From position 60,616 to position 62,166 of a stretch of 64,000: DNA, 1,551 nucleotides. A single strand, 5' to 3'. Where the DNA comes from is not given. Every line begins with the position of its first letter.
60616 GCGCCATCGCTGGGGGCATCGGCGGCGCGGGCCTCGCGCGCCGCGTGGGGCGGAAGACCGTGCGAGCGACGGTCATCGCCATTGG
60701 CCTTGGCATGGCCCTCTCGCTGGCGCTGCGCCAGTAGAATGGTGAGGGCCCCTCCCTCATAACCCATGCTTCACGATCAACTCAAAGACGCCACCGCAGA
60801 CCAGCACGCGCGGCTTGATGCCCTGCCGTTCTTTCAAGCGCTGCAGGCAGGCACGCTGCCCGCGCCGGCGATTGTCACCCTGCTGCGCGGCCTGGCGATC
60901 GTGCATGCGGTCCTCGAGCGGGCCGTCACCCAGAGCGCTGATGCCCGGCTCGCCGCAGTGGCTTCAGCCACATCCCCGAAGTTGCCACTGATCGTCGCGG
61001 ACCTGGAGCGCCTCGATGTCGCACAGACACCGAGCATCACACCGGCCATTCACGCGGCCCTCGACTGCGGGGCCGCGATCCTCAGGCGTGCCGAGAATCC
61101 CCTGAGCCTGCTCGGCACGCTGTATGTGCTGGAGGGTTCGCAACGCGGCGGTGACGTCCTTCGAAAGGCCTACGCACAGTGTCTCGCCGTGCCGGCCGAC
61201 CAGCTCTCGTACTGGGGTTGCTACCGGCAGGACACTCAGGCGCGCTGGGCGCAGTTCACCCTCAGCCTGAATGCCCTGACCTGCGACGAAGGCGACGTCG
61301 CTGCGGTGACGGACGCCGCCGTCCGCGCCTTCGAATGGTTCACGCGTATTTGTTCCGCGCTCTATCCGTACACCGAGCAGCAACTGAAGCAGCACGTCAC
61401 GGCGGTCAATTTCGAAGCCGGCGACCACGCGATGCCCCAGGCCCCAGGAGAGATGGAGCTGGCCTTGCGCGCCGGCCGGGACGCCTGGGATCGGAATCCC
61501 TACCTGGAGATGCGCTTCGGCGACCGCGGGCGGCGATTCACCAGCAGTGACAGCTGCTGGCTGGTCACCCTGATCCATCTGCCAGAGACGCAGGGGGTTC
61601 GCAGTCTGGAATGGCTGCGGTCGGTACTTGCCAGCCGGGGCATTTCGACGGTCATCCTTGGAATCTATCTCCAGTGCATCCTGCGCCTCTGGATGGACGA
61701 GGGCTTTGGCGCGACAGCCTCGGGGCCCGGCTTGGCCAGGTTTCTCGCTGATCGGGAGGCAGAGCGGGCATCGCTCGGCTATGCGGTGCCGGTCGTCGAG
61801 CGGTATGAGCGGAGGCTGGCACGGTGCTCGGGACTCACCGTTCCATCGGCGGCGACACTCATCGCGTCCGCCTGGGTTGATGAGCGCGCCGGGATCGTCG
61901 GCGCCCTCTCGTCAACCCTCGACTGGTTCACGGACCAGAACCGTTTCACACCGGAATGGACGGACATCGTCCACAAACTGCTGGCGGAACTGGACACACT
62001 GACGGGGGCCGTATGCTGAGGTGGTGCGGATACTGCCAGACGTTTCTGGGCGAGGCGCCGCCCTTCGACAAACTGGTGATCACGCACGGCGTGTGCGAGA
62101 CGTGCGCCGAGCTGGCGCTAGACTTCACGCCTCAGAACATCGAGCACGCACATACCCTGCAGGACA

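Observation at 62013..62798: CarH-type B12 photoreceptor module with a Zn-ribbon in place of the DNA-binding domain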

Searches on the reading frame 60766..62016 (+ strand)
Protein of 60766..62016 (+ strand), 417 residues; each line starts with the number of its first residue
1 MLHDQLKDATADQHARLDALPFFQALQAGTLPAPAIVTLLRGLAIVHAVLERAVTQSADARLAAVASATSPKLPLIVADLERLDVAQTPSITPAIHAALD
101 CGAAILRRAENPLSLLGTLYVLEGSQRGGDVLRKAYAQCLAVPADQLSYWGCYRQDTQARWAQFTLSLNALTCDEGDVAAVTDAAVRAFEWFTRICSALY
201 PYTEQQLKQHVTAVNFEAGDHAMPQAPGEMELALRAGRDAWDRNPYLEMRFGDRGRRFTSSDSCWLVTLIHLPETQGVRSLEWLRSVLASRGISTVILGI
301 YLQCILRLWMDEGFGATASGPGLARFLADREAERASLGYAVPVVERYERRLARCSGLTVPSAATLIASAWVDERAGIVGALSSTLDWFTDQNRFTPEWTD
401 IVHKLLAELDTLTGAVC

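Call 3: search_protein_families(library=pfam, proteins=[window:60766-62016:+], max_evalue=1)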
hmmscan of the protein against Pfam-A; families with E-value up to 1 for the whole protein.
window:60766-62016:+ (417 aa): 1 family
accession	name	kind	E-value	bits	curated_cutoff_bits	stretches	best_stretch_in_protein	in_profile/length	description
PF01126.25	Heme_oxygenase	-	6.3e-14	52.7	23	1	3-196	4-202/204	Heme oxygenase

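Call 4: search_protein_families(library=ncbifam, proteins=[window:60766-62016:+], max_evalue=1)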
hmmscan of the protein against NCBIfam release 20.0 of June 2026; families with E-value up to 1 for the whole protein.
window:60766-62016:+ (417 aa): 0 families

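Call 6: search_solved_structures(query=window:60766-62016:+, max_evalue=1, show_alignments=2)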
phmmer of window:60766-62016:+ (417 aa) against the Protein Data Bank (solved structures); distinct sequences matched with E-value up to 1: 0.

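Call 22: find_homologous_proteins(query=window:60766-62016:+, max_evalue=0.001)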
Query window:60766-62016:+ (417 aa): 131 proteins with E <= 0.001 among 8000 candidates; the best 120 are listed.
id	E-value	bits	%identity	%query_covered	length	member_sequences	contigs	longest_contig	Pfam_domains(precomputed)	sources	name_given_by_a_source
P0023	2.2e-275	931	100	100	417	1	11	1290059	PF01126.26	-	-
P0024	7.1e-243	824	89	100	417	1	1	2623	PF01126.26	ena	-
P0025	1.9e-145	503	59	99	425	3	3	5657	PF01126.26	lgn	-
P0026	2.2e-132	460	53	99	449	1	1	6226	PF01126.26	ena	-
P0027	2.9e-132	460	53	100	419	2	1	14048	PF01126.26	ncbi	ncbi:MAG: biliverdin-producing heme oxygenase [Rhodospirillales bacterium]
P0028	5.0e-131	456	53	100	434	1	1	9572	PF01126.26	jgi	jgi:heme oxygenase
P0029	2.0e-130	454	53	100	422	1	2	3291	PF01126.26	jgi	jgi:heme oxygenase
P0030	2.2e-130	454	52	100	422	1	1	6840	PF01126.26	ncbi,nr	ncbi:MAG: biliverdin-producing heme oxygenase [bacterium]|nr:biliverdin-producing heme oxygenase [ba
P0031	1.1e-129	451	52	100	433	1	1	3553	PF01126.26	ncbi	-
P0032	2.9e-128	447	53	100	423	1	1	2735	PF01126.26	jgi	jgi:heme oxygenase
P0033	6.4e-128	445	54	100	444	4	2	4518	PF01126.26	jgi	jgi:heme oxygenase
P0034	7.2e-128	445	52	100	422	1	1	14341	PF01126.26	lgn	-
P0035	9.9e-128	445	51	100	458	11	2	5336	PF01126.26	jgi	-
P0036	1.7e-127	444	51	100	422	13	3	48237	PF01126.26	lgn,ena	-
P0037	1.3e-126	441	51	99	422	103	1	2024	PF01126.26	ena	-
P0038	1.6e-126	441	54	99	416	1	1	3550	PF01126.26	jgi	jgi:heme oxygenase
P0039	2.2e-126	440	54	100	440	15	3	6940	PF01126.26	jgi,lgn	jgi:heme oxygenase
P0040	2.5e-126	440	52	100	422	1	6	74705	PF01126.26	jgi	jgi:heme oxygenase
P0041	3.1e-126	440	54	98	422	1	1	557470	PF01126.26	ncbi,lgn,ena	-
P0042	3.8e-126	440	53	100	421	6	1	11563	PF01126.26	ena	-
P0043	4.4e-126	439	51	100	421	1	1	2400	PF01126.26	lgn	-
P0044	7.0e-126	439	51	100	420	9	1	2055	PF01126.26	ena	-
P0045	1.4e-125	438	52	96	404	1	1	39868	PF01126.26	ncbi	-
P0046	3.2e-125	437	53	100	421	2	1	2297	PF01126.26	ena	-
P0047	5.8e-125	436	50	100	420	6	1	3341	PF01126.26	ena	-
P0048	5.8e-125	436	52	98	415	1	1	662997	PF01126.26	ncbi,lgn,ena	-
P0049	8.6e-125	435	50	100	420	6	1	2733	PF01126.26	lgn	-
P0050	1.1e-124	435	52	100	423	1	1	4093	PF01126.26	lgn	-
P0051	1.6e-124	434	52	100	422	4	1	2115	PF01126.26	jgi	jgi:heme oxygenase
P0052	2.5e-124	434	50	100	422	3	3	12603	PF01126.26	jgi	jgi:heme oxygenase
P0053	7.0e-124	432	51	95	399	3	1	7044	PF01126.26,PF14518.12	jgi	jgi:heme oxygenase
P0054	1.1e-123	432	51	100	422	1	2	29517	PF01126.26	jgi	jgi:heme oxygenase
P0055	1.5e-123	431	53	100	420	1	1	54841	PF01126.26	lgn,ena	-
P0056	2.8e-123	430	49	100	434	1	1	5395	PF01126.26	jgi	jgi:heme oxygenase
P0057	3.4e-123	430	52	100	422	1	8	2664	PF01126.26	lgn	-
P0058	6.2e-123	429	53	100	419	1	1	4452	PF01126.26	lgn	-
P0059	1.3e-122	428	50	100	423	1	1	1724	PF01126.26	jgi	jgi:heme oxygenase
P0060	1.8e-122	427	53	100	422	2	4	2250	PF01126.26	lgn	-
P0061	2.8e-122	427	51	100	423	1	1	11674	PF01126.26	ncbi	-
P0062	6.9e-122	426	50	99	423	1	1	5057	PF01126.26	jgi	jgi:heme oxygenase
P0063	5.1e-121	423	50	100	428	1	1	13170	PF01126.26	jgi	-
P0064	6.4e-121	422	52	100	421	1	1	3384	PF01126.26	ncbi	ncbi:MAG: biliverdin-producing heme oxygenase [Vicinamibacterales bacterium]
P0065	6.7e-121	422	51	100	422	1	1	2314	PF01126.26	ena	-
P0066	8.5e-121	422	50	100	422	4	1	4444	PF01126.26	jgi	jgi:heme oxygenase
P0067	2.1e-120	421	51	100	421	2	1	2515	PF01126.26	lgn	-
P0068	2.5e-120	420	51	98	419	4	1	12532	PF01126.26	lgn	-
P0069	8.2e-120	419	52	98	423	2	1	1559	PF01126.26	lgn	-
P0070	1.9e-119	417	51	100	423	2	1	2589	PF01126.26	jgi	-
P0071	3.6e-119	417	50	100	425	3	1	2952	PF01126.26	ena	-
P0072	4.1e-119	416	50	99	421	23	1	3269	PF01126.26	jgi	-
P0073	5.9e-119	416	51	98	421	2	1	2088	PF01126.26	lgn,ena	-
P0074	1.1e-118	415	50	96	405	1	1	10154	PF01126.26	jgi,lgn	jgi:heme oxygenase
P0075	1.3e-118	415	48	98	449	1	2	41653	PF01126.26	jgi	-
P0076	7.6e-118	412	50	100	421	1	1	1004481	PF01126.26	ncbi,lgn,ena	-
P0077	9.8e-118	412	50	100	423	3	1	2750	PF01126.26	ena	-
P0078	3.6e-117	410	49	100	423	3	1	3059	PF01126.26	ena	-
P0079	4.6e-117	410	48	99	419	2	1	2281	PF01126.26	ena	-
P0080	1.3e-116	408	47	100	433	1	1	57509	PF01126.26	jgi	jgi:heme oxygenase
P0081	1.5e-116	408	49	98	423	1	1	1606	PF01126.26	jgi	jgi:heme oxygenase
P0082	3.9e-116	407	49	100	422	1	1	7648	PF01126.26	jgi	jgi:heme oxygenase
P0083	5.4e-116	406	48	99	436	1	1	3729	PF01126.26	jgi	jgi:heme oxygenase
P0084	8.2e-116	406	49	99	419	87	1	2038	PF01126.26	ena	-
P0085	1.0e-115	405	50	99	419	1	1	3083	PF01126.26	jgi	jgi:heme oxygenase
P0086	1.1e-115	405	47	99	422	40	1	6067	PF01126.26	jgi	-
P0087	5.9e-115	403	48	100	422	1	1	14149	PF01126.26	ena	-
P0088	6.3e-115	403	49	94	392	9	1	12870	PF01126.26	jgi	jgi:heme oxygenase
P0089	6.6e-115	403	50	90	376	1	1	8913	PF01126.26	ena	-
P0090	2.3e-114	401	50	99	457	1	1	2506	PF01126.26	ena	-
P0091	2.6e-114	401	48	98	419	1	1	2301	PF01126.26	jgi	jgi:heme oxygenase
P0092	3.0e-114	400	48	100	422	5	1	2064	PF01126.26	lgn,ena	-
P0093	5.6e-114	399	48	98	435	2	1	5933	PF01126.26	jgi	-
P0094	1.9e-113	398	49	99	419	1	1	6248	PF01126.26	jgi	jgi:heme oxygenase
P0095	6.8e-113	396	49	98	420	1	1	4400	PF01126.26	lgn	-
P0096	1.4e-112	395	50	98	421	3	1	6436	PF01126.26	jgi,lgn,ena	-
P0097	5.8e-112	393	49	98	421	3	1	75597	PF01126.26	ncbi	-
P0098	7.0e-112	393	48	99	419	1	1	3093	PF01126.26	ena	-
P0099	4.3e-111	390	49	98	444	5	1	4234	PF01126.26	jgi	jgi:heme oxygenase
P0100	4.7e-111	390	47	98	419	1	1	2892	PF01126.26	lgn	-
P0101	7.7e-111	389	48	98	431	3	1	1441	PF01126.26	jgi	-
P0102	1.1e-110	389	47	99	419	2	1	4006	PF01126.26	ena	-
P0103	1.2e-110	389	48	100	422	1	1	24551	PF01126.26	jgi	jgi:heme oxygenase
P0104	1.9e-110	388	47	99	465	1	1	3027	PF01126.26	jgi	jgi:heme oxygenase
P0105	2.2e-110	388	48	98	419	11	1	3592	PF01126.26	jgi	jgi:heme oxygenase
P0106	3.6e-110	387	47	100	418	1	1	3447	PF01126.26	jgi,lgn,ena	-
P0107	5.3e-110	386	50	100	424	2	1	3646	PF01126.26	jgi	-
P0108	9.4e-110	386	49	89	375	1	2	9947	PF01126.26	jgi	jgi:heme oxygenase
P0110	1.1e-109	385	46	98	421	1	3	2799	PF01126.26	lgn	-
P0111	3.5e-107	377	47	98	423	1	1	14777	PF01126.26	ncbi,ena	-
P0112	8.2e-107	376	48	93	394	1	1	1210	PF01126.26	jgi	jgi:heme oxygenase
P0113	3.7e-106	374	45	100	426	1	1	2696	PF01126.26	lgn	-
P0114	8.0e-105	369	46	98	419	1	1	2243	PF01126.26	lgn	-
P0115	9.8e-105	369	47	100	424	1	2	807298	PF01126.26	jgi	jgi:heme oxygenase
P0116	1.2e-104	369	48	97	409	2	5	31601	PF01126.26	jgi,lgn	jgi:heme oxygenase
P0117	6.7e-103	363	47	99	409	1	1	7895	PF01126.26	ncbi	ncbi:MAG: biliverdin-producing heme oxygenase [Thermoanaerobaculia bacterium]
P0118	2.4e-102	361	45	98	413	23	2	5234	PF01126.26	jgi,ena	-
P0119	2.8e-102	361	55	79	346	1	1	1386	PF01126.26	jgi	jgi:hypothetical protein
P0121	5.5e-101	357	44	98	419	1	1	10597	PF01126.26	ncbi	-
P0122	9.3e-101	356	50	80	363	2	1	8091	PF01126.26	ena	-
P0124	9.2e-98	346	44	98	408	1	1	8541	PF01126.26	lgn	-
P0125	4.0e-97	344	51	80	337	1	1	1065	PF01126.26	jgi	-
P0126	7.0e-97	343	53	81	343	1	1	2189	PF01126.26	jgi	jgi:hypothetical protein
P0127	4.5e-96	341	45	90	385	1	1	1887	PF01126.26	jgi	jgi:heme oxygenase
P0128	8.4e-91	323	49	81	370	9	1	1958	PF01126.26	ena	-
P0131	2.3e-85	305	43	98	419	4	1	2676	PF01126.26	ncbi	-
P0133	7.2e-82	294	39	98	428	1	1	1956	PF01126.26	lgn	-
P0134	1.1e-79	287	41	99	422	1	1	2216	PF01126.26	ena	-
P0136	1.1e-78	283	40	100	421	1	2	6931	PF01126.26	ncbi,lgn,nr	ncbi:MAG: biliverdin-producing heme oxygenase [Gemmatimonadales bacterium]|nr:biliverdin-producing h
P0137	5.5e-78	281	42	98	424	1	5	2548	PF01126.26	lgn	-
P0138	2.4e-73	266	41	98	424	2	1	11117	PF01126.26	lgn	-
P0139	4.3e-73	265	40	98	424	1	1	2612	PF01126.26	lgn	-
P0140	5.1e-71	258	40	99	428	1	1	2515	PF01126.26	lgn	-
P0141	1.1e-68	250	59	49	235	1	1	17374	PF01126.26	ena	-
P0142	8.3e-68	247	40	97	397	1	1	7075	PF01126.26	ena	-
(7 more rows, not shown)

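Call 26: search_solved_structures(query=A2, max_evalue=10, show_alignments=0)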
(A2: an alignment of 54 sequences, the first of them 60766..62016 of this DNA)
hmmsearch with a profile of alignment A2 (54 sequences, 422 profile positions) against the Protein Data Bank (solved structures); distinct sequences matched with E-value up to 10: 32.
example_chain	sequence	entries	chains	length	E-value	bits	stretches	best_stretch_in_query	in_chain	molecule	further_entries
1wnv_A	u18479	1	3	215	2.9e-13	53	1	4-198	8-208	Heme oxygenase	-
1wnw_A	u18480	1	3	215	4.3e-13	52.4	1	4-198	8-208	Heme oxygenase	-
1wnx_A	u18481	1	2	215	5.4e-13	52.1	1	4-198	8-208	Heme oxygenase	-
1iw0_A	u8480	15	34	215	5.9e-13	51.9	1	4-198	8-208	Heme oxygenase | heme oxygenase (biliverdin-producing)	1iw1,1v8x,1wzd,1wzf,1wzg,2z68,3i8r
9fy4_A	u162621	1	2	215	7.1e-13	51.7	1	4-198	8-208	heme oxygenase (biliverdin-producing)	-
9fvs_A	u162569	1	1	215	2.7e-12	49.8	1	4-198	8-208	heme oxygenase (biliverdin-producing)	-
2q32_A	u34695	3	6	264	3.1e-12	49.6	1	1-200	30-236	Heme oxygenase 2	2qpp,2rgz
5uc8_A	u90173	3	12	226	1.2e-11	47.7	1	1-200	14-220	Heme oxygenase 2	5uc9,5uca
9fw4_A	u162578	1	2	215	2e-11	46.9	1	4-198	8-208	heme oxygenase (biliverdin-producing)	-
4wmh_A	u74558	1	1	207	2.5e-11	46.6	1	3-199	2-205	Heme oxygenase 2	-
5kzl_A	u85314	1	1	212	8.9e-11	44.8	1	2-192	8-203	Heme oxygenase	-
1oyk_A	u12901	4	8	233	1.7e-10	43.9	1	2-192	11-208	Heme oxygenase 1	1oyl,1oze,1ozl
1ni6_A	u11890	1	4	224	3.4e-10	42.9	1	2-191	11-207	Heme oxygenase 1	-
1n3u_A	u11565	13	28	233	3.5e-10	42.8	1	2-192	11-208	heme oxygenase 1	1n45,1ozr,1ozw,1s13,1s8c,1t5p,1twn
1xk2_A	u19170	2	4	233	3.9e-10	42.6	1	2-192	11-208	Heme oxygenase 1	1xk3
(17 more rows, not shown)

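Call 38: predict_structure(alignment_id=A2)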
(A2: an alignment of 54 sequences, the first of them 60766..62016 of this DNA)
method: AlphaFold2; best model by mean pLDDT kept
length: 417 residues; sequences in the alignment: 54
mean_pLDDT: 90.6   pTM: 0.84
mean pLDDT of the five models: 90.6, 89.4, 89.1, 88.2, 87.8
residues with pLDDT >= 90: 323; 70-90: 70; 50-70: 10; < 50: 14
segments of 3 or more residues with pLDDT < 50: 211-220
pLDDT, mean of each block of 10 residues (from residue 1): 97 97 98 97 93 93 94 91 87 91 91 96 94 97 95 92 97 96 98 98 85 36 77 91 93 81 86 89 93 94 91 64 93 89 96 97 97 96 98 98 96 63
secondary structure, 60 per line:
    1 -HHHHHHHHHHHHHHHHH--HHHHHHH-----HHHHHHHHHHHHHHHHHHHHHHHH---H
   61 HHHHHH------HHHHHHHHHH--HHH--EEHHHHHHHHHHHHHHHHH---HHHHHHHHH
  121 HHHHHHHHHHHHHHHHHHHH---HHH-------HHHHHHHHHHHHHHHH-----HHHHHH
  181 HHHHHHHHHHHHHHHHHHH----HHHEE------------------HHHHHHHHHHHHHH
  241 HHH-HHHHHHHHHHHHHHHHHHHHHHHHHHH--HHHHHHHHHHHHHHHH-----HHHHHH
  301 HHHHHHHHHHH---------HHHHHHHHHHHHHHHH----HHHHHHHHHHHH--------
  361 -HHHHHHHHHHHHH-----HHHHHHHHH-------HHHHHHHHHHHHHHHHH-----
elements in order: H2-18 H21-27 H33-56 H60-66 H73-82 H92-108 H112-140 H154-169 H175-199 H227-243 H245-271 H274-289 H295-311 H321-336 H341-352 H362-374 H380-388 H396-412

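Call 42: fold_search(model_id=the predicted structure, library=pdb)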
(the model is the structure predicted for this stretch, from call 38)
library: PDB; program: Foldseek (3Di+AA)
matches with E <= 10: 263; with E <= 0.001: 23
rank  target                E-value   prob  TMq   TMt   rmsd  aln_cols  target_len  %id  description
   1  9fw4_A                1.1e-04  1.00  0.41  0.77   3.4       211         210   19  Crystal structure of Heme-Oxygenase mutant H20C from Corynebacterium diphtheriae complexed with Cobalt-porphyrine (Hum (released 2024-10-16)
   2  1iw1_C                1.2e-04  1.00  0.40  0.77   4.1       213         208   19  Crystal structure of a heme oxygenase (HmuO) from Corynebacterium diphtheriae complexed with heme in the ferrous state (released 2003-04-04)
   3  9fvs                  1.3e-04  1.00  0.40  0.76   3.4       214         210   19  Crystal structure of Heme-Oxygenase mutant G139A from Corynebacterium diphtheriae complexed with Cobalt-porphyrine (HumO (released 2024-10-16)
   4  1wnv_A                2.1e-04  1.00  0.41  0.78   3.5       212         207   19  D136A mutant of Heme Oxygenase from Corynebacterium diphtheriae (HmuO) (released 2004-11-09)
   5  9fw4_B                2.2e-04  1.00  0.41  0.77   3.5       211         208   19  Crystal structure of Heme-Oxygenase mutant H20C from Corynebacterium diphtheriae complexed with Cobalt-porphyrine (Hum (released 2024-10-16)
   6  1wnw_B                2.4e-04  1.00  0.40  0.77   4.1       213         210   19  D136N mutant of Heme Oxygenase from Corynebacterium diphtheriae (HmuO) (released 2004-11-09)
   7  1iw1_A                2.9e-04  1.00  0.39  0.74   3.8       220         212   20  Crystal structure of a heme oxygenase (HmuO) from Corynebacterium diphtheriae complexed with heme in the ferrous state (released 2003-04-04)
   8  9fy4_H                3.0e-04  1.00  0.41  0.79   3.1       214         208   20  Crystal structure of Heme-Oxygenase mutant I143K from Corynebacterium diphtheriae complexed with Cobalt-porphyrine (Hu (released 2024-10-16)
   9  1iw1_B                3.2e-04  1.00  0.41  0.78   4.0       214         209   19  Crystal structure of a heme oxygenase (HmuO) from Corynebacterium diphtheriae complexed with heme in the ferrous state (released 2003-04-04)
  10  1v8x_A                3.2e-04  1.00  0.41  0.77   3.5       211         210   19  Crystal Structure of the Dioxygen-bound Heme Oxygenase from Corynebacterium diphtheriae (released 2004-05-18)
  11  4gpc_A                3.7e-04  1.00  0.40  0.74   3.6       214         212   20  Structure of the biliverdin-HmuO, heme oxygenase from Corynebacterium diphtheriae (released 2013-08-21)
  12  4gph_A                4.1e-04  1.00  0.40  0.75   3.6       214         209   20  Structure of HmuO, heme oxygenase from Corynebacterium diphtheriae, in complex with the putative reaction intermediate (released 2013-08-21)
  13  3moo_B                4.2e-04  1.00  0.41  0.77   3.4       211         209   19  Crystal structure of the HmuO, heme oxygenase from Corynebacterium diphtheriae, in complex with azide-bound verdoheme (released 2011-03-09)
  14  9fy4_A                4.6e-04  1.00  0.41  0.78   3.1       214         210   20  Crystal structure of Heme-Oxygenase mutant I143K from Corynebacterium diphtheriae complexed with Cobalt-porphyrine (Hu (released 2024-10-16)
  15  4gpc_B                4.6e-04  1.00  0.40  0.77   4.1       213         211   19  Structure of the biliverdin-HmuO, heme oxygenase from Corynebacterium diphtheriae (released 2013-08-21)
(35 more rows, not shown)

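Call 77: search_solved_structures(query=A2, max_evalue=1e-12, show_alignments=1)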
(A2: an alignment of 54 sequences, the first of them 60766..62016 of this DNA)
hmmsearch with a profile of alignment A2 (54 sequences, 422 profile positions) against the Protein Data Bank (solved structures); distinct sequences matched with E-value up to 1e-12: 5.
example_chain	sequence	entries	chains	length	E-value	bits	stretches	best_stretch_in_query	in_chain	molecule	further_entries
1wnv_A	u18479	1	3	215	2.9e-13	53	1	4-198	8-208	Heme oxygenase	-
1wnw_A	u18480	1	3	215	4.3e-13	52.4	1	4-198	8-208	Heme oxygenase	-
1wnx_A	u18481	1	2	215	5.4e-13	52.1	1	4-198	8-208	Heme oxygenase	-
1iw0_A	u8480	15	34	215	5.9e-13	51.9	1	4-198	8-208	Heme oxygenase | heme oxygenase (biliverdin-producing)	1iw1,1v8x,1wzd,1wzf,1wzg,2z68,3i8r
9fy4_A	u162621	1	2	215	7.1e-13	51.7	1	4-198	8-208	heme oxygenase (biliverdin-producing)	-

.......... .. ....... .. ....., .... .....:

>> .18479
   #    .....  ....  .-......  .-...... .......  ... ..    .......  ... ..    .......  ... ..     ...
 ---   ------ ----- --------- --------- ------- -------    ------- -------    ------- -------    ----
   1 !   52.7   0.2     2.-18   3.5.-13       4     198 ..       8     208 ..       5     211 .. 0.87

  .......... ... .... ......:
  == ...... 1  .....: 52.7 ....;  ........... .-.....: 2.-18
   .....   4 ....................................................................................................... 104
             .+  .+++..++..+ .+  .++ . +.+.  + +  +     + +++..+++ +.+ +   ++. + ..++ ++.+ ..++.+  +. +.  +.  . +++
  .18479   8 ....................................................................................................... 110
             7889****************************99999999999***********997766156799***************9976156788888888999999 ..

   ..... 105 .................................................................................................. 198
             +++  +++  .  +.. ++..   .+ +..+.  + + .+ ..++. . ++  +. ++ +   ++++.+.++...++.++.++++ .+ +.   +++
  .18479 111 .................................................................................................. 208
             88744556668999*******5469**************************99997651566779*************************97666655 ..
